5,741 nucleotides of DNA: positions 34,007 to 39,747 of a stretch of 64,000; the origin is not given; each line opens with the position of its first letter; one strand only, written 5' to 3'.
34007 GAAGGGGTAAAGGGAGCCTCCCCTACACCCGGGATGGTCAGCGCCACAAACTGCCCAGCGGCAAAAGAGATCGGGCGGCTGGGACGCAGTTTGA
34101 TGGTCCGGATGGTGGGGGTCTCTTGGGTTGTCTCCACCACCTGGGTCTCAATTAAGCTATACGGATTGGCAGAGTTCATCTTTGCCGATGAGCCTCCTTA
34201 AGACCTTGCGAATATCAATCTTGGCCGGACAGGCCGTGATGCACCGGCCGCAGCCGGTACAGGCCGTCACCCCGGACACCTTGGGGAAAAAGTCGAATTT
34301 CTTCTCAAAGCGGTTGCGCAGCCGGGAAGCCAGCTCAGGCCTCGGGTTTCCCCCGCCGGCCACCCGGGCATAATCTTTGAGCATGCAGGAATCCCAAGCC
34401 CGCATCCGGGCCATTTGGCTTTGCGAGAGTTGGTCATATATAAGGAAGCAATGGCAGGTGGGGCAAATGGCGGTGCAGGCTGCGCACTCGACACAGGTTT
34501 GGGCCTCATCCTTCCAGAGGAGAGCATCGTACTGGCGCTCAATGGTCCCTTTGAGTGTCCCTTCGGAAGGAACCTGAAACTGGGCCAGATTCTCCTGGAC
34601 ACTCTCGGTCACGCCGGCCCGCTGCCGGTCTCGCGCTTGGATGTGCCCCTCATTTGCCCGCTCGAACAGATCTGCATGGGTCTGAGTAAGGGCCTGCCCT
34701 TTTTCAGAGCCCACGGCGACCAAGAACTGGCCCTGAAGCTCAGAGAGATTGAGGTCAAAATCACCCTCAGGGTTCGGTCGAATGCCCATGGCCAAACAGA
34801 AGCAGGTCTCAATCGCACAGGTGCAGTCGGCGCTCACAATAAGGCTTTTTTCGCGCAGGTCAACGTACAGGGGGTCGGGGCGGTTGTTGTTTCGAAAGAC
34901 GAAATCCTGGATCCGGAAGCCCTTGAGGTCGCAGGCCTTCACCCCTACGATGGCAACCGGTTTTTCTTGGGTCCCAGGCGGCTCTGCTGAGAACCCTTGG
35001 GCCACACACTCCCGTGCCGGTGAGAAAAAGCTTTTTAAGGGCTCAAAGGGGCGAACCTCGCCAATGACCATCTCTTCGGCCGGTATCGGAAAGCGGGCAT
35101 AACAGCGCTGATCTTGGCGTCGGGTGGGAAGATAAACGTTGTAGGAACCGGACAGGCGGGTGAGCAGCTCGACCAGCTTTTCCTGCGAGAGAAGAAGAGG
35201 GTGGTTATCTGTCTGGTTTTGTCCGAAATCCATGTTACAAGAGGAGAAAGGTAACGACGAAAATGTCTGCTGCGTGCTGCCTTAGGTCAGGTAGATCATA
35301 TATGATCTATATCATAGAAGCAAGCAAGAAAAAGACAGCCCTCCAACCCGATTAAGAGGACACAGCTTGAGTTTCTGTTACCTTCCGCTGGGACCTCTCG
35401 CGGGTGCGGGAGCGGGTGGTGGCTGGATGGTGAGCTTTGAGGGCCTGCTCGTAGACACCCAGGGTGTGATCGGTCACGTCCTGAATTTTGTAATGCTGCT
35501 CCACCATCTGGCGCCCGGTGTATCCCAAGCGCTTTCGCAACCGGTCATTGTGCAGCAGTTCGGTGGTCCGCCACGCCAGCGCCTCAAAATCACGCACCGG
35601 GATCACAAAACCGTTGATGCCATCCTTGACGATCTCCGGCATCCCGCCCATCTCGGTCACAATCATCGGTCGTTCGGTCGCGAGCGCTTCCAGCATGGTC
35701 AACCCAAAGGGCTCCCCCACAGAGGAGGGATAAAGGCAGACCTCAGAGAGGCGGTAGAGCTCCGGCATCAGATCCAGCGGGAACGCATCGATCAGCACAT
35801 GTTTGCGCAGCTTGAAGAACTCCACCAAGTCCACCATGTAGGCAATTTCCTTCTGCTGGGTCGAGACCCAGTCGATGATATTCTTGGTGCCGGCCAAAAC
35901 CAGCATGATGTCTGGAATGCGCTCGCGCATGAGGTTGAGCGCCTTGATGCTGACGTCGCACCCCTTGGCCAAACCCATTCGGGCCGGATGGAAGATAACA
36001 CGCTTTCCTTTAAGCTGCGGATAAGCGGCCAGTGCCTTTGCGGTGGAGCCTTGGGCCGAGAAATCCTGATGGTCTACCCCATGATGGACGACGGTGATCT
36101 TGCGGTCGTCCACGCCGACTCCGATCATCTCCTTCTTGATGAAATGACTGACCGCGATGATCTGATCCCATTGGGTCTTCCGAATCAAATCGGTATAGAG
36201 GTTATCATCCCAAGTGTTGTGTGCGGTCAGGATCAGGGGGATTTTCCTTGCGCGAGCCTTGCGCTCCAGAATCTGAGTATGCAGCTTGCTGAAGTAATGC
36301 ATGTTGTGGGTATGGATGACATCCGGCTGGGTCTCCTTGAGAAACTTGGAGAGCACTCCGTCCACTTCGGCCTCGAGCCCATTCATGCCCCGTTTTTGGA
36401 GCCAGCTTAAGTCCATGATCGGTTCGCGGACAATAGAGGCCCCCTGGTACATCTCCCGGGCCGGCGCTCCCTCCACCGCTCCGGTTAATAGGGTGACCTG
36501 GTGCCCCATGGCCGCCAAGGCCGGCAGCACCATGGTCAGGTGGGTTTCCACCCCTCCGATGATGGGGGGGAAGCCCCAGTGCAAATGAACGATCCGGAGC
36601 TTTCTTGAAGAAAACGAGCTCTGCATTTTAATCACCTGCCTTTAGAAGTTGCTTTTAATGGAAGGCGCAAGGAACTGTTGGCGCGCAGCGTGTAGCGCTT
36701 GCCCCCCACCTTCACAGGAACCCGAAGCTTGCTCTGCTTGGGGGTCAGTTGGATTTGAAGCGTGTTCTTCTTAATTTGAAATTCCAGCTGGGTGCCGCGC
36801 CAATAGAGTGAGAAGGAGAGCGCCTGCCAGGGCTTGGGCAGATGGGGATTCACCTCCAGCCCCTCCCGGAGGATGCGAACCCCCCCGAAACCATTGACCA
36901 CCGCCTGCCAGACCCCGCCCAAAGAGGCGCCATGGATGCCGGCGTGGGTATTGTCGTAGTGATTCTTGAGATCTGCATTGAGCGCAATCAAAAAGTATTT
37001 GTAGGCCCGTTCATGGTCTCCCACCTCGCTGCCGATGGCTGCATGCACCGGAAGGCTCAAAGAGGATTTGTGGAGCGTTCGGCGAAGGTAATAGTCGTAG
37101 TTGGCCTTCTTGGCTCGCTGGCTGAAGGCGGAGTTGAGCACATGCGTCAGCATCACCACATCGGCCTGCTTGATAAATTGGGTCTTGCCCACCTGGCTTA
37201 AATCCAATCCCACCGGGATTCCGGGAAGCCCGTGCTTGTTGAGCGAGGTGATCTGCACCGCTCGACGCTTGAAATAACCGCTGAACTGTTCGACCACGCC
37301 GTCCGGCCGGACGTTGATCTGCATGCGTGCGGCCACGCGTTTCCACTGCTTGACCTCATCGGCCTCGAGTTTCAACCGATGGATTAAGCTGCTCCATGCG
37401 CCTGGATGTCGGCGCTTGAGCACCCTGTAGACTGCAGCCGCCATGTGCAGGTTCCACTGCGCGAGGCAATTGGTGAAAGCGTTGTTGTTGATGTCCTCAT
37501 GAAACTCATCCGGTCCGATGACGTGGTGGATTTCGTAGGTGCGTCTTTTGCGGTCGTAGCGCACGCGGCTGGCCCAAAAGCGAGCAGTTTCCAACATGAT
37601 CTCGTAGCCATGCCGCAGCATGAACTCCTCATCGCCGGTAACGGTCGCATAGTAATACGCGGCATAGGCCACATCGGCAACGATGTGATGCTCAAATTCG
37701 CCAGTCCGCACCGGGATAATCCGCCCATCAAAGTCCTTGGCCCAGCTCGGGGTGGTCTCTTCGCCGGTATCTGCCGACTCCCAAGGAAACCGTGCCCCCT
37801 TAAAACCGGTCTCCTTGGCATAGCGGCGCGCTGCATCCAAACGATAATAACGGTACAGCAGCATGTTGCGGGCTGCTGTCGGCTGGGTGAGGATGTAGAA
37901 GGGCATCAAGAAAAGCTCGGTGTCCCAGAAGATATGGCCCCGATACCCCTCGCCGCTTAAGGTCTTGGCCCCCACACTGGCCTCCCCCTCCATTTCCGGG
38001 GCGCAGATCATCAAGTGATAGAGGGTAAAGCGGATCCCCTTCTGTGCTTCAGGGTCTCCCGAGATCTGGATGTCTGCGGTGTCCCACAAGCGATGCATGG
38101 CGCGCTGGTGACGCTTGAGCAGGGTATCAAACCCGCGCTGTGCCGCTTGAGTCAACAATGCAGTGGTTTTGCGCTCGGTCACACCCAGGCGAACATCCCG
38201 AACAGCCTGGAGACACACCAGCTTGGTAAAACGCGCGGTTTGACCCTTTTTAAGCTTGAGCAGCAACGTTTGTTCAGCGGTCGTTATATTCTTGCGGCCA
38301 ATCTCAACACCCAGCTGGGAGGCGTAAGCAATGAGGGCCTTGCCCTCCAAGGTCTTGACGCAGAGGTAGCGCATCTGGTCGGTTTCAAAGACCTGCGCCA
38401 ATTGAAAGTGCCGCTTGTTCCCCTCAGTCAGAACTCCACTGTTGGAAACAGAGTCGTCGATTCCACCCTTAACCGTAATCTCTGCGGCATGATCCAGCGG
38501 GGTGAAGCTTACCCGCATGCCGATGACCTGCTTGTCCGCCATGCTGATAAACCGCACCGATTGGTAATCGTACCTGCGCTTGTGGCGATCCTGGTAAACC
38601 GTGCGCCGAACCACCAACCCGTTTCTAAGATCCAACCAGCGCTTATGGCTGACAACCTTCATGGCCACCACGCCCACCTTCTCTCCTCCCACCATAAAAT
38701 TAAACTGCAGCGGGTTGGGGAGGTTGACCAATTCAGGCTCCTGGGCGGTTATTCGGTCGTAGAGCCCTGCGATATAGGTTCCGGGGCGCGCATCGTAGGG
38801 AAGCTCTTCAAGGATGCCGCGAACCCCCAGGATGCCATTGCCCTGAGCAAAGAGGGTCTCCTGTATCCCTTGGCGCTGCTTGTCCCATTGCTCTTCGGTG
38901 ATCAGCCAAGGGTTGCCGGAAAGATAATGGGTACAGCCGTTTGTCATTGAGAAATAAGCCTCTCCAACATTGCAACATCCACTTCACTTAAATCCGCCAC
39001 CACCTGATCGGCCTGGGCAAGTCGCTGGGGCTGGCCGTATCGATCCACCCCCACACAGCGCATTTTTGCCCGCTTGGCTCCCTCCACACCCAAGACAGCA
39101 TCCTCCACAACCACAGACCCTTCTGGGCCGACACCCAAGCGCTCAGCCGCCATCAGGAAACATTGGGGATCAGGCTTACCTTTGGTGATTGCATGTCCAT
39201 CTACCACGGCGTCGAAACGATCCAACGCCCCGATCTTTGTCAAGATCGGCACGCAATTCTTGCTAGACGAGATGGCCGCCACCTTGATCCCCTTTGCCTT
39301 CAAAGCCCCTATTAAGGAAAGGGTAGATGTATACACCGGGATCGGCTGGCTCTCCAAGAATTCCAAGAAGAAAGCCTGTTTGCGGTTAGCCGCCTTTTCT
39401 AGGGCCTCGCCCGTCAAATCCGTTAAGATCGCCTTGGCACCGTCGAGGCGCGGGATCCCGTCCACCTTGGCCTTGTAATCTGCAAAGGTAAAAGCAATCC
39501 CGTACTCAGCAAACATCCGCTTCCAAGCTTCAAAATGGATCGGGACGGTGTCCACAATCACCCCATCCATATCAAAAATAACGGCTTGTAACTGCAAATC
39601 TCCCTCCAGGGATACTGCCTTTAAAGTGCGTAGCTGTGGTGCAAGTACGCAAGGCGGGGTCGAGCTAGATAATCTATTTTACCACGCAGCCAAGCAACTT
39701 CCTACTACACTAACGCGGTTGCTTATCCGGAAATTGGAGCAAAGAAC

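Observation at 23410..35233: Group-4 membrane-bound [NiFe] hydrogenase fused to a complete Mrp antiporter and preceded by AsrA/AsrB-like NAD(P)H module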

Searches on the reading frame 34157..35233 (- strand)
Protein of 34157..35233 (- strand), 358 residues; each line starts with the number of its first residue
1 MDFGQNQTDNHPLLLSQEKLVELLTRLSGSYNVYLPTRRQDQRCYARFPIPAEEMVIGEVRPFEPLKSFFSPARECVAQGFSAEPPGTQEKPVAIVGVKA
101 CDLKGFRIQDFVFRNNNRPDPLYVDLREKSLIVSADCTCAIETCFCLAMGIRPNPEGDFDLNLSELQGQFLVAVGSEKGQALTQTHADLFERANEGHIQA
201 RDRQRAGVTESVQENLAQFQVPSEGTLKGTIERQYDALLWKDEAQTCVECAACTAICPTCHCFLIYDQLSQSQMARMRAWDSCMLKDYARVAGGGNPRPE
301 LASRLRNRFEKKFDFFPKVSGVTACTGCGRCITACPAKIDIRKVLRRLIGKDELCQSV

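Call 4: search_protein_families(library=pfam, proteins=[window:34157-35233:-], max_evalue=0.01)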
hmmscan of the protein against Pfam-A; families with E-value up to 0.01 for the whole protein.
window:34157-35233:- (358 aa): 13 families
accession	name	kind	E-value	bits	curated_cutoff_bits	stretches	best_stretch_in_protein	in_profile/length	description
PF17179.9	Fer4_22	-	3e-30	105.4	27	1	246-339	1-95/95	4Fe-4S dicluster domain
PF13187.11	Fer4_9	-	2.3e-08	34.4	27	1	324-345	1-22/52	4Fe-4S dicluster domain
PF13237.11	Fer4_10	-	6.4e-08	32.8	25.5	1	323-345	7-32/53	4Fe-4S dicluster domain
PF13183.11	Fer4_8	-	3.6e-07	31.1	27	1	243-339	1-68/68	4Fe-4S dicluster domain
PF12797.12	Fer4_2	-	7.9e-06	26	24.5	1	324-337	9-22/22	4Fe-4S binding domain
PF13746.11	Fer4_18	-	0.0002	22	27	1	318-345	54-81/114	4Fe-4S dicluster domain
PF00037.32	Fer4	-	0.00024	21.2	21.1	1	324-337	7-20/24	4Fe-4S binding domain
PF13534.11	Fer4_17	-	0.00042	21.2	22.2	0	247-340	2-61/61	4Fe-4S dicluster domain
PF12838.12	Fer4_7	-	0.00064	20.6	27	0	246-339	1-52/52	4Fe-4S dicluster domain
PF25160.1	LdpA_Fe-S-bd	-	0.0011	19.1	27.6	1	324-338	27-41/49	LdpA Fe-S cluster-binding domain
PF12837.12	Fer4_6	-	0.0015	18.9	25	1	324-337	8-21/24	4Fe-4S binding domain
PF12800.12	Fer4_4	-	0.0024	18.5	24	0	324-337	3-16/17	4Fe-4S binding domain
PF13484.11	Fer4_16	-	0.0043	18.2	30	0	325-338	2-15/66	4Fe-4S double cluster binding domain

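Call 28: search_solved_structures(query=window:34157-35233:-, max_evalue=0.01)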
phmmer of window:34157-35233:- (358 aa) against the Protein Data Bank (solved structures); distinct sequences matched with E-value up to 0.01: 3.
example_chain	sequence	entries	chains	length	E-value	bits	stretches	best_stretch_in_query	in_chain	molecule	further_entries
9nez_B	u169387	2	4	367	1e-43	153.4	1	15-353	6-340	Sulfhydrogenase 1 subunit beta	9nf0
8rvu_E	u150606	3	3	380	0.00013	24.8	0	175-263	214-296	Formate dehydrogenase, beta subunit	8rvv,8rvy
9t1s_M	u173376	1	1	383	0.0015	21.3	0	189-262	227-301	formate dehydrogenase (coenzyme F420)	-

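Call 43: search_solved_structures(query=window:34157-35233:-, max_evalue=1e-10, show_alignments=1)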
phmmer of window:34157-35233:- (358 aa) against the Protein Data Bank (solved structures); distinct sequences matched with E-value up to 1e-10: 1.
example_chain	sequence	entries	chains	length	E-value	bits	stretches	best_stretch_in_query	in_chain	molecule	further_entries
9nez_B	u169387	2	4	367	1e-43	153.4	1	15-353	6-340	Sulfhydrogenase 1 subunit beta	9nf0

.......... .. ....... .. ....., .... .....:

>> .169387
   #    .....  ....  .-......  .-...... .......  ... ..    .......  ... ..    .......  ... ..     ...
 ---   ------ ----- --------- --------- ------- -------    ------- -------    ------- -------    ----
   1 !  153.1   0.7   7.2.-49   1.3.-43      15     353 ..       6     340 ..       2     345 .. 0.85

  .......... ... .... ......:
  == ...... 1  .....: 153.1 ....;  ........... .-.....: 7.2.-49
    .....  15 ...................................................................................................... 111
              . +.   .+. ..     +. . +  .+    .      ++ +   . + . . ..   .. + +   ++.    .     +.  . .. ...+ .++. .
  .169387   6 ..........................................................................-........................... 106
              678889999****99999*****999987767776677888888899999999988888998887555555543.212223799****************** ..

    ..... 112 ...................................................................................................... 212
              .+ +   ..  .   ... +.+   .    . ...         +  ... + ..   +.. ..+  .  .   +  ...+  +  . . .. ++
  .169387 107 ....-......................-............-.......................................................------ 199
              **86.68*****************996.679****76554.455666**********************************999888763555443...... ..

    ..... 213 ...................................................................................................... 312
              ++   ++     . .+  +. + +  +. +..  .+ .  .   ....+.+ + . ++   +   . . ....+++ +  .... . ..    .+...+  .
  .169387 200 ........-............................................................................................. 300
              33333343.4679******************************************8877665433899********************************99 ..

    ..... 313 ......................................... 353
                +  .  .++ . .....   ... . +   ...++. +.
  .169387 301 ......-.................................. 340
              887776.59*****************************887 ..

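Call 59: list_cluster_members(proteins=[P0001, window:34157-35233:-, window:33358-34179:-])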
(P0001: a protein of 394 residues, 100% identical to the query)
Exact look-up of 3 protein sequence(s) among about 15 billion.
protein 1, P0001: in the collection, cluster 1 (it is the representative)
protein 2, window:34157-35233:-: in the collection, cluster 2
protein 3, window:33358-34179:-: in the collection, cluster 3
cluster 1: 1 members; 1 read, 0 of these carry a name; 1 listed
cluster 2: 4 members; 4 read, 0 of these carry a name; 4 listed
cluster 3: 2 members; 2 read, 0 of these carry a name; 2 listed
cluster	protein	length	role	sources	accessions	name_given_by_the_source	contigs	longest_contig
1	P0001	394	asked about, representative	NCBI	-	-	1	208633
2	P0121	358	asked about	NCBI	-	-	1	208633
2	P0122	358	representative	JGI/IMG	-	-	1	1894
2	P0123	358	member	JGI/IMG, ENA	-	-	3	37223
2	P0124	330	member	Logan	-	-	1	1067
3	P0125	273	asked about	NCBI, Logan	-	-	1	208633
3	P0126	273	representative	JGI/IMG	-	-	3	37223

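Call 67: search_protein_families(library=ncbifam, proteins=[window:34157-35233:-], max_evalue=0.00001)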
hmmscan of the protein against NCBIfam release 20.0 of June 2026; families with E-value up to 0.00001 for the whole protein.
window:34157-35233:- (358 aa): 6 families
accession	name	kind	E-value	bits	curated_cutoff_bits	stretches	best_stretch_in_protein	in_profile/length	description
NF040829.1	sulfhyd_ShyB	equivalog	2.2e-51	174.8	690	1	15-347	6-328/334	NAD(P)-dependent hydrogenase/sulfhydrogenase 2 subunit beta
NF040833.1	sulfhyd_HydB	equivalog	2e-45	155.3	750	1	16-353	7-340/367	NADPH-dependent hydrogenase/sulfhydrogenase 1 subunit beta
TIGR02910.1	sulfite_red_A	equivalog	5.1e-38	131.2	323.15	1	85-348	83-326/334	anaerobic sulfite reductase subunit AsrA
TIGR02745.1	ccoG_rdxA_fixG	equivalog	1.9e-06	27.1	316.7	0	308-343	215-251/435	cytochrome c oxidase accessory protein CcoG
NF041837.1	rnfC_Methano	equivalog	3.5e-06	26.1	650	0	321-346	395-420/438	Rnf electron transport complex subunit RnfC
NF004898.0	PRK06259.1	equivalog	9e-06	24.6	385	0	320-342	183-205/488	fumarate reductase (CoM/CoB) subunit TfrB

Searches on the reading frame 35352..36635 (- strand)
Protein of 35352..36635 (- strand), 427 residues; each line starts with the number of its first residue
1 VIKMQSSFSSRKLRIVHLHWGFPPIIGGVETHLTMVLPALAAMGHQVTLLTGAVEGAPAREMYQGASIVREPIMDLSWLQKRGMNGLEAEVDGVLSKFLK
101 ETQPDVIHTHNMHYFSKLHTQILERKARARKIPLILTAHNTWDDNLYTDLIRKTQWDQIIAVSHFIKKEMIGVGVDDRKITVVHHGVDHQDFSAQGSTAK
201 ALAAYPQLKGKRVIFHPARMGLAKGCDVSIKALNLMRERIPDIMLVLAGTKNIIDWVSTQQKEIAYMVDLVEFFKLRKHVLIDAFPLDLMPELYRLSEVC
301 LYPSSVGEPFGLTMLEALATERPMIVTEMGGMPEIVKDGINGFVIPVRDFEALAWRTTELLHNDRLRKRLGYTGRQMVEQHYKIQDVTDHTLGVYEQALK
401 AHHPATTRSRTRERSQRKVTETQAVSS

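Call 5: search_protein_families(library=pfam, proteins=[window:35352-36635:-], max_evalue=0.01)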
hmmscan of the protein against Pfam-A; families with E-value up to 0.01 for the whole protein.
window:35352-36635:- (427 aa): 8 families
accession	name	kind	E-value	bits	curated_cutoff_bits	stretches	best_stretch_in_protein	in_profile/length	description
PF00534.26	Glycos_transf_1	-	8.5e-30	104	26.4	1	209-377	13-172/172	Glycosyl transferases group 1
PF13439.12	Glyco_transf_4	-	7.2e-29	101.4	28.5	1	26-190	1-169/170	Glycosyltransferase Family 4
PF13692.12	Glyco_trans_1_4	-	1.4e-21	77.7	27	1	212-363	2-142/142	Glycosyl transferases group 1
PF13579.12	Glyco_trans_4_4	-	3.8e-16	60.3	29.7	1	27-185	1-157/158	Glycosyl transferase 4-like domain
PF20706.3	GT4-conflict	-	1.7e-05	24.5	26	1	207-339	193-323/385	Family 4 Glycosyltransferase in conflict systems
PF13524.12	Glyco_trans_1_2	-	0.00068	20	25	1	287-388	37-139/144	Glycosyl transferase-like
PF13477.12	Glyco_trans_4_2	-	0.0055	17.3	23.4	0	30-139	10-107/139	Glycosyl transferase 4-like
PF20715.2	DUF6827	-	0.0059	16.8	26.9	0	350-416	39-104/158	Domain of unknown function (DUF6827)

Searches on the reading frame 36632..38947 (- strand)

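Call 39: search_protein_families(library=pfam, proteins=[window:36632-38947:-], max_evalue=0.001)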
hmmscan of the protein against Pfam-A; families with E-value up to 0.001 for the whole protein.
window:36632-38947:- (771 aa): 3 families
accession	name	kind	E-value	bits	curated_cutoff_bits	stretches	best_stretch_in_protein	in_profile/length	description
PF03632.21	Glyco_hydro_65m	-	3.8e-116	388.5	27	1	306-681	1-371/371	Glycosyl hydrolase family 65 central catalytic domain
PF03636.21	Glyco_hydro_65N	-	5.9e-48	164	26.6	1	17-246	1-229/233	Glycosyl hydrolase family 65, N-terminal domain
PF03633.20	Glyco_hydro_65C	-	4.6e-13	49.2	22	1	691-754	2-62/62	Glycosyl hydrolase family 65, C-terminal domain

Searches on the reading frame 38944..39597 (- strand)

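Call 39: search_protein_families(library=pfam, proteins=[window:38944-39597:-], max_evalue=0.001)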
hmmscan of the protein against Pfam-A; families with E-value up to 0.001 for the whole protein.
window:38944-39597:- (217 aa): 3 families
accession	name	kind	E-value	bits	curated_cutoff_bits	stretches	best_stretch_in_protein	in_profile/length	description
PF00702.32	Hydrolase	-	8.6e-26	91.9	26.4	1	4-177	2-190/191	haloacid dehalogenase-like hydrolase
PF13419.12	HAD_2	-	3.4e-25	89.6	23.8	1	6-184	1-178/178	Haloacid dehalogenase-like hydrolase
PF13242.12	Hydrolase_like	-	2.1e-05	24.8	22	1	140-205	3-74/75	HAD-hyrolase-like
